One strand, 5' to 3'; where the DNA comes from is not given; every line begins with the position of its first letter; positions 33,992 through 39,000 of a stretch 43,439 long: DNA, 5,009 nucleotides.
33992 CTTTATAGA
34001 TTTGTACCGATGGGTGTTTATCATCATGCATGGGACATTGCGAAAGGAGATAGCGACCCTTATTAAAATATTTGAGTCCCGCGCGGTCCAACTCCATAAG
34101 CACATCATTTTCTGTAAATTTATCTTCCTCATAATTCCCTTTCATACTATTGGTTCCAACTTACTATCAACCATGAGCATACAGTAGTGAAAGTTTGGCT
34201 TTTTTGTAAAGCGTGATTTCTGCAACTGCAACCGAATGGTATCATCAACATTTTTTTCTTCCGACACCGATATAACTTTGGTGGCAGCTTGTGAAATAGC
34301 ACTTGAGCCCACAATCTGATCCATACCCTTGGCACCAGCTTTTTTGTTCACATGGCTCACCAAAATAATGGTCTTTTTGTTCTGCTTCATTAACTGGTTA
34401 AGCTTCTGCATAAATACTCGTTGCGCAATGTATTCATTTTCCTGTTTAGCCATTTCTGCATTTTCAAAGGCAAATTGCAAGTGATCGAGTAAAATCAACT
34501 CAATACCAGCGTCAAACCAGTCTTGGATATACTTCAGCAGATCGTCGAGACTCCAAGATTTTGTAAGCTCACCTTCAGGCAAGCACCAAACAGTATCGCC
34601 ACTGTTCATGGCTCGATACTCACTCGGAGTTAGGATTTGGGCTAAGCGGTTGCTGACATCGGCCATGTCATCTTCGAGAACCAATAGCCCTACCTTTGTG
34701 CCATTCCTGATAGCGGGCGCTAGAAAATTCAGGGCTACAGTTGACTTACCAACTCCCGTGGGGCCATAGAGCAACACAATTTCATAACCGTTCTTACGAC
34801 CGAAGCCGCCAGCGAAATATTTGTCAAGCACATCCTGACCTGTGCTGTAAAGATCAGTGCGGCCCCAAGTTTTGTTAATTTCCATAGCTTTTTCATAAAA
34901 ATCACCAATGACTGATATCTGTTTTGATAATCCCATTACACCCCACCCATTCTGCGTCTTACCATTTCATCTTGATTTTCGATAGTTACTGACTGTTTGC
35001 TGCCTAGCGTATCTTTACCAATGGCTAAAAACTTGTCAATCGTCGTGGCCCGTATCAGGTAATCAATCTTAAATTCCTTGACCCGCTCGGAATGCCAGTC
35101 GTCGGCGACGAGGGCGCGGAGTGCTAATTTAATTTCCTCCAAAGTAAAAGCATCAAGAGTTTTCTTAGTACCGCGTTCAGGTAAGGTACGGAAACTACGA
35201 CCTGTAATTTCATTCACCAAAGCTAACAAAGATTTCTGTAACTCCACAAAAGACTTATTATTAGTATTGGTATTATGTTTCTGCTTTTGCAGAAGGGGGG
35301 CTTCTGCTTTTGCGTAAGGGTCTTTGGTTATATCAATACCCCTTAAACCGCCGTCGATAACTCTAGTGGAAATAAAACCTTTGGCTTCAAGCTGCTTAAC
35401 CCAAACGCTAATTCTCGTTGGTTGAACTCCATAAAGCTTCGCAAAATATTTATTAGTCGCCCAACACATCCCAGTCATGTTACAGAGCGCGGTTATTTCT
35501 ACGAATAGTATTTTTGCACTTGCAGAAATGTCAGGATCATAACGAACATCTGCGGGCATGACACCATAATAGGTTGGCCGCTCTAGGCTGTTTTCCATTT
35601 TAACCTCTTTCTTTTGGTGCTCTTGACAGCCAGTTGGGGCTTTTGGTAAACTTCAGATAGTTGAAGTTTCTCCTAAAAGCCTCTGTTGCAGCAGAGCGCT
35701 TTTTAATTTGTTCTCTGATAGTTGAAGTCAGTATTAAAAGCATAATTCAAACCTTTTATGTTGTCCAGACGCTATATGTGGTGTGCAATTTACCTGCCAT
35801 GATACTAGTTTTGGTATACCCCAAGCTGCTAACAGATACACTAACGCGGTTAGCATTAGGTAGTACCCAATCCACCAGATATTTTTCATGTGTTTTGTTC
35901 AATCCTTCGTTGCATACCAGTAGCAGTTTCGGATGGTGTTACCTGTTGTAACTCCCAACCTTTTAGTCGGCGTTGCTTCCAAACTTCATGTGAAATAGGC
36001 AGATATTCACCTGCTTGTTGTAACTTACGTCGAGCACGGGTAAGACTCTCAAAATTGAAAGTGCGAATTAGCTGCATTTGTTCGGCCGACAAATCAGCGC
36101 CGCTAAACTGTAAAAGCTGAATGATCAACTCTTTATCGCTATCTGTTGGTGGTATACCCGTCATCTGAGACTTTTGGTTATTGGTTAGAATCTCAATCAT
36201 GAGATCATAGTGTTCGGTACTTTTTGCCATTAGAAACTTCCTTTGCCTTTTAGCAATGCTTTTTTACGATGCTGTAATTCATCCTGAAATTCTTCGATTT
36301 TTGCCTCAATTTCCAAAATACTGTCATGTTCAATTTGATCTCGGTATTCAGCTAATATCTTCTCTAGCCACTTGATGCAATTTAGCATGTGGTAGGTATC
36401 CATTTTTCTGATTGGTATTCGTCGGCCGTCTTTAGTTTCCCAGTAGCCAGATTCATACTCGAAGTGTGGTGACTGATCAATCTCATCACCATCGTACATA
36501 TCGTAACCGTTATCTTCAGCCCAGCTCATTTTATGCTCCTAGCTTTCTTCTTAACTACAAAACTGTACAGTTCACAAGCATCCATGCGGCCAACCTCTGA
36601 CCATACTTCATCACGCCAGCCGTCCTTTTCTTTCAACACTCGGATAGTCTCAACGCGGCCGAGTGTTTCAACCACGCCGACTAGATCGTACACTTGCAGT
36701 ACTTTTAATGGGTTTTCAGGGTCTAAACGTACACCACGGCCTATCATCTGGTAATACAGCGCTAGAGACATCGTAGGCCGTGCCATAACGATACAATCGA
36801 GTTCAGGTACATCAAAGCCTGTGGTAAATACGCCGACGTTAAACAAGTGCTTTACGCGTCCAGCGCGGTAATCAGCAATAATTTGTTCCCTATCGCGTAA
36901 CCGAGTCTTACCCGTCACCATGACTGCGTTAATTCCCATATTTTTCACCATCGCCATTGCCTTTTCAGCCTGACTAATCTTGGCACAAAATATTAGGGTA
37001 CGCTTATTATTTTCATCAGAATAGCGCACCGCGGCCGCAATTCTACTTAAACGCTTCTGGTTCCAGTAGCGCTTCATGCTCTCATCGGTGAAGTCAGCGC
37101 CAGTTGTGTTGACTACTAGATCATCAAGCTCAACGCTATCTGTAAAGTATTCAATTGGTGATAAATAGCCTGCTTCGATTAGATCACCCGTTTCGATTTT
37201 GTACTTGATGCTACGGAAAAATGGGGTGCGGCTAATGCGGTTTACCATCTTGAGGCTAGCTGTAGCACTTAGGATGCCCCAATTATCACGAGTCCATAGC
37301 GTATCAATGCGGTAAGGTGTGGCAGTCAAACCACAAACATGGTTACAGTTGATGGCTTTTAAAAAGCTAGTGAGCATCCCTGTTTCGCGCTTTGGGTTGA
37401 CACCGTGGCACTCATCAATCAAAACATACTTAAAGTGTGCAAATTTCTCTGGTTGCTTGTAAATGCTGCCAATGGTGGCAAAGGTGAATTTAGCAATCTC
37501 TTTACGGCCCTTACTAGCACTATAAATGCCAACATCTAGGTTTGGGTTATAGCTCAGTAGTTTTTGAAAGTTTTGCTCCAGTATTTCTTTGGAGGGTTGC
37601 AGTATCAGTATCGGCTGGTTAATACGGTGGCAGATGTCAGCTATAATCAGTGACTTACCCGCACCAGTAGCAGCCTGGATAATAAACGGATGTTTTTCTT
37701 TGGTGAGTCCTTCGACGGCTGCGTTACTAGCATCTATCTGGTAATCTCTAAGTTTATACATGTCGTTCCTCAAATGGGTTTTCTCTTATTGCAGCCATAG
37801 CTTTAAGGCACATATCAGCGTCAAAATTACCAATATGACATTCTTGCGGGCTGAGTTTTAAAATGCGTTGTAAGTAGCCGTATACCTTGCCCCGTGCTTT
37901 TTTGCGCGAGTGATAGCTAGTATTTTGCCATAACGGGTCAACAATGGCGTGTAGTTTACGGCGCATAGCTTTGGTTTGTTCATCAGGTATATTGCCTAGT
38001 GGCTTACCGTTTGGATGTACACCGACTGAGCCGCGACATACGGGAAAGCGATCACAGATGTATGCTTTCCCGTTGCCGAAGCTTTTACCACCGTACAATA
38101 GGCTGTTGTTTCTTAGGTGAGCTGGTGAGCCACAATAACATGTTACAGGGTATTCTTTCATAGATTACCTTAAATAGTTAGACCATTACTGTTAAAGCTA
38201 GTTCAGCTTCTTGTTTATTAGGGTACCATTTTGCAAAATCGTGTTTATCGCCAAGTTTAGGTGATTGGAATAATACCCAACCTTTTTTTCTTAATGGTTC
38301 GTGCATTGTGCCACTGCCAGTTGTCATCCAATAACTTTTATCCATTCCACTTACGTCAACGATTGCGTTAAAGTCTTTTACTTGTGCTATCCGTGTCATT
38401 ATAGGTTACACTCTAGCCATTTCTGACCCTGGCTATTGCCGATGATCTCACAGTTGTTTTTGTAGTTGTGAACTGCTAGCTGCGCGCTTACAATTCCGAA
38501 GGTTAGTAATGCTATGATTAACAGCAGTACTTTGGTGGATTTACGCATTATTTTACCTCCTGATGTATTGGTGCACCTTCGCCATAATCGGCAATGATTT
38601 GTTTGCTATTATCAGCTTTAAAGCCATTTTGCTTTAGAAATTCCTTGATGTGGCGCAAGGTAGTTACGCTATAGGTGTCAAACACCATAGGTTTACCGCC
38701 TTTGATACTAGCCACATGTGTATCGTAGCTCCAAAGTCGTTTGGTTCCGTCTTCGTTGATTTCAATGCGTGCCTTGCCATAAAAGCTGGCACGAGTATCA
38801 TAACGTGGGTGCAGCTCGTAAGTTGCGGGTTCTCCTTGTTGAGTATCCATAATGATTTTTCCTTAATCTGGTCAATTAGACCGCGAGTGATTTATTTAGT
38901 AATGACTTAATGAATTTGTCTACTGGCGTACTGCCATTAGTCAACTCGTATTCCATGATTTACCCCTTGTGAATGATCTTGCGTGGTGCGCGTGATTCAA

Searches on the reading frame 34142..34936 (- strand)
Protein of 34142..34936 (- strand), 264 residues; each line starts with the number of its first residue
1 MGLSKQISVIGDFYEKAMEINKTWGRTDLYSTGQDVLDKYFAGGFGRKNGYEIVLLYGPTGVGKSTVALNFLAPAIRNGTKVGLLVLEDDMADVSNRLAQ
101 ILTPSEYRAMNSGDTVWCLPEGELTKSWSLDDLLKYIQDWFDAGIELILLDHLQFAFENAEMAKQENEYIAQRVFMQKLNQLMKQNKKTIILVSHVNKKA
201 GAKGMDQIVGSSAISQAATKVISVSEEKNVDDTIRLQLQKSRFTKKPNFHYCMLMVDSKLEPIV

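Call 111: search_protein_families(library=phrogs, proteins=[window:34142-34936:-], max_evalue=0.001)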
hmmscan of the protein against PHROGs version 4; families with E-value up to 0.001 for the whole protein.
window:34142-34936:- (264 aa): 8 families
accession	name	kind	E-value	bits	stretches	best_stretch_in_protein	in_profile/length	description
phrog_239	-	DNA, RNA and nucleotide metabolism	2.9e-30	106.9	1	10-246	323-579/801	DNA primase/helicase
phrog_19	-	DNA, RNA and nucleotide metabolism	2.1e-18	67.6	1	12-249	317-566/621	DnaB-like replicative helicase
phrog_243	-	DNA, RNA and nucleotide metabolism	1.9e-09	37.9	1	138-246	136-246/273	DnaB-like replicative helicase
phrog_3123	-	unknown function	7.8e-08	32.3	1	70-241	370-554/583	-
phrog_1284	-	unknown function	4.4e-07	30.6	1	126-207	114-195/306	-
phrog_6012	-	DNA, RNA and nucleotide metabolism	4.8e-06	27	1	52-227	149-329/447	DNA helicase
phrog_906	-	DNA, RNA and nucleotide metabolism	1.1e-05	25.4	0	130-235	613-707/872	DNA polymerase/primase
phrog_124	-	DNA, RNA and nucleotide metabolism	1.2e-05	25.9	1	48-198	40-173/382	Sak4-like ssDNA annealing protein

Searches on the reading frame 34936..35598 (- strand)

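Call 111: search_protein_families(library=phrogs, proteins=[window:34936-35598:-], max_evalue=0.001)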
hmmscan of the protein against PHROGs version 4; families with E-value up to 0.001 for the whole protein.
window:34936-35598:- (220 aa): 7 families
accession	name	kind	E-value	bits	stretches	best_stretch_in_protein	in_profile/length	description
phrog_19658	-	DNA, RNA and nucleotide metabolism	6.2e-21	76.1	1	9-77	2-70/283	replication initiation protein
phrog_270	-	DNA, RNA and nucleotide metabolism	3.5e-16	60.6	1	4-109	25-127/383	replication initiation protein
phrog_428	-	DNA, RNA and nucleotide metabolism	2.2e-14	54.4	1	5-166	84-283/455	replication initiation protein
phrog_186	-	DNA, RNA and nucleotide metabolism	1.3e-10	42.5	1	6-115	17-135/308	DnaD-like helicase loader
phrog_2880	-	DNA, RNA and nucleotide metabolism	1.7e-08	35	1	10-93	12-101/459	replication initiation protein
phrog_678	-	DNA, RNA and nucleotide metabolism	5.9e-07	30.4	1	34-114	75-161/346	replication initiation O-like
phrog_345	-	DNA, RNA and nucleotide metabolism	0.00022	22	1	21-99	42-129/297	replication initiation O-like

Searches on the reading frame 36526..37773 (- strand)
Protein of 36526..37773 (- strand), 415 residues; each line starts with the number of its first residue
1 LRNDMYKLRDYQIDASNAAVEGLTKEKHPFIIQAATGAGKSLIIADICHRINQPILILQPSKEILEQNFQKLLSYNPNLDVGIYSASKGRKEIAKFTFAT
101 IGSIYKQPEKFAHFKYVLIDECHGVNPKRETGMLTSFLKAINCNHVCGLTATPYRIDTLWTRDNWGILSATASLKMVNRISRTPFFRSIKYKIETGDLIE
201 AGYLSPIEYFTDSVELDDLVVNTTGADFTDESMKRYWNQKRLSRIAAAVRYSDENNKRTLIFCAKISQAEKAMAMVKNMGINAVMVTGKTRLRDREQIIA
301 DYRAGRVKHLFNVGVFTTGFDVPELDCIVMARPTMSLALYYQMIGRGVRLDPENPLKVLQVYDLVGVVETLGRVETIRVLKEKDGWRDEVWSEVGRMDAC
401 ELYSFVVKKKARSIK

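Call 8: search_protein_families(library=phrogs, proteins=[window:36526-37773:-], max_evalue=0.01)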
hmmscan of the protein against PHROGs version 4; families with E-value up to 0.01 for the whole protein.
window:36526-37773:- (415 aa): 9 families
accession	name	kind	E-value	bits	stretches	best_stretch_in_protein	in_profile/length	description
phrog_16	-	DNA, RNA and nucleotide metabolism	7.9e-89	300.1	1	4-376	269-606/986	DNA helicase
phrog_9690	-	DNA, RNA and nucleotide metabolism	4.9e-22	79.3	1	90-367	15-271/306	DNA helicase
phrog_16694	-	unknown function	1.4e-15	57.4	1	255-380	557-690/1010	-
phrog_62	-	DNA, RNA and nucleotide metabolism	3.9e-14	52.1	2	238-365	984-1109/1881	DNA helicase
phrog_16259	-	DNA, RNA and nucleotide metabolism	7.6e-14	52.7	1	6-128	116-239/330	DNA helicase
phrog_2488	-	DNA, RNA and nucleotide metabolism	3.1e-08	33.8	1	7-53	18-64/579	DNA helicase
phrog_6819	-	DNA, RNA and nucleotide metabolism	5.5e-07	29.4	1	17-126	26-147/645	Holliday junction branch migration helicase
phrog_34481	-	unknown function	1.3e-05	26.1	1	10-93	33-117/132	-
phrog_27849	-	unknown function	2.4e-05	23.7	1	11-81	16-86/664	-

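Call 9: search_protein_families(library=pfam, proteins=[window:36526-37773:-], max_evalue=0.01)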
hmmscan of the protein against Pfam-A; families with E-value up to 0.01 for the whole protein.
window:36526-37773:- (415 aa): 6 families
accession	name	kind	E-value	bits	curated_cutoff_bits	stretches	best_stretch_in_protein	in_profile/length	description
PF04851.21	ResIII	-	1.5e-24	87.2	22.5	1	6-155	2-164/164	Type III restriction enzyme, res subunit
PF00271.37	Helicase_C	-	6.2e-18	65.5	23.5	1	252-350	11-109/110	Helicase conserved C-terminal domain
PF00270.35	DEAD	-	2.5e-11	44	26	1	22-154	10-161/167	DEAD/DEAH box helicase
PF09848.15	SLFN-g3_helicase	-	2.2e-05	24.3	24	1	28-129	2-95/354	Schlafen group 3, DNA/RNA helicase domain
PF13307.12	Helicase_C_2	-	0.0017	18.9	25.3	0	249-329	2-89/170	Helicase C-terminal domain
PF16203.11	ERCC3_RAD25_C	-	0.0047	16.7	27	1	238-329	42-129/248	ERCC3/RAD25/XPB C-terminal helicase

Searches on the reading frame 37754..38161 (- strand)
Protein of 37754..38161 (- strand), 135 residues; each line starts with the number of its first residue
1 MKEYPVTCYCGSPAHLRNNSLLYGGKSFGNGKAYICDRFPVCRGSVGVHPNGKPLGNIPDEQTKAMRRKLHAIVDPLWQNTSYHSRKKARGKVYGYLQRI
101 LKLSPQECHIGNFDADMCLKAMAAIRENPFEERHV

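Call 8: search_protein_families(library=phrogs, proteins=[window:37754-38161:-], max_evalue=0.01)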
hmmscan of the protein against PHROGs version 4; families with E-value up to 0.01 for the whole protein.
window:37754-38161:- (135 aa): 2 families
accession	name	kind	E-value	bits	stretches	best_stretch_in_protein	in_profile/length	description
phrog_1934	-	unknown function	1.8e-29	103.5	1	2-128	10-131/144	-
phrog_25081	-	unknown function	5.3e-11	43.4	1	60-128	3-66/75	-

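Call 9: search_protein_families(library=pfam, proteins=[window:37754-38161:-], max_evalue=0.01)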
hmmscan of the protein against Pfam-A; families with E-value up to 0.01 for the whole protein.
window:37754-38161:- (135 aa): 1 family
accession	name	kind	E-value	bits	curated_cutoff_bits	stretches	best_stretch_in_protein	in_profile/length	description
PF11672.13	DUF3268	-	1.4e-28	100.2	28.4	1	8-127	5-120/121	zinc-finger-containing domain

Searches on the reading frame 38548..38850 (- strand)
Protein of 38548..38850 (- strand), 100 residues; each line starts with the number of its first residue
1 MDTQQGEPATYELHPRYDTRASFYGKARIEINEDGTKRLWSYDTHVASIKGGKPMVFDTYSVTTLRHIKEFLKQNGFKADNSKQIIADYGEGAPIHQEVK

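Call 8: search_protein_families(library=phrogs, proteins=[window:38548-38850:-], max_evalue=0.01)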
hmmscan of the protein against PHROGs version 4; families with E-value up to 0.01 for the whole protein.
window:38548-38850:- (100 aa): 2 families
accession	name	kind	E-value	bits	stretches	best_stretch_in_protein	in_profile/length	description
phrog_4264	-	unknown function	1.5e-27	96.7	1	8-90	7-90/93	-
phrog_5643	-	unknown function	1.8e-08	35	1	33-81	16-66/79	-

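Call 9: search_protein_families(library=pfam, proteins=[window:38548-38850:-], max_evalue=0.01)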
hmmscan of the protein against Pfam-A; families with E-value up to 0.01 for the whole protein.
window:38548-38850:- (100 aa): 0 families
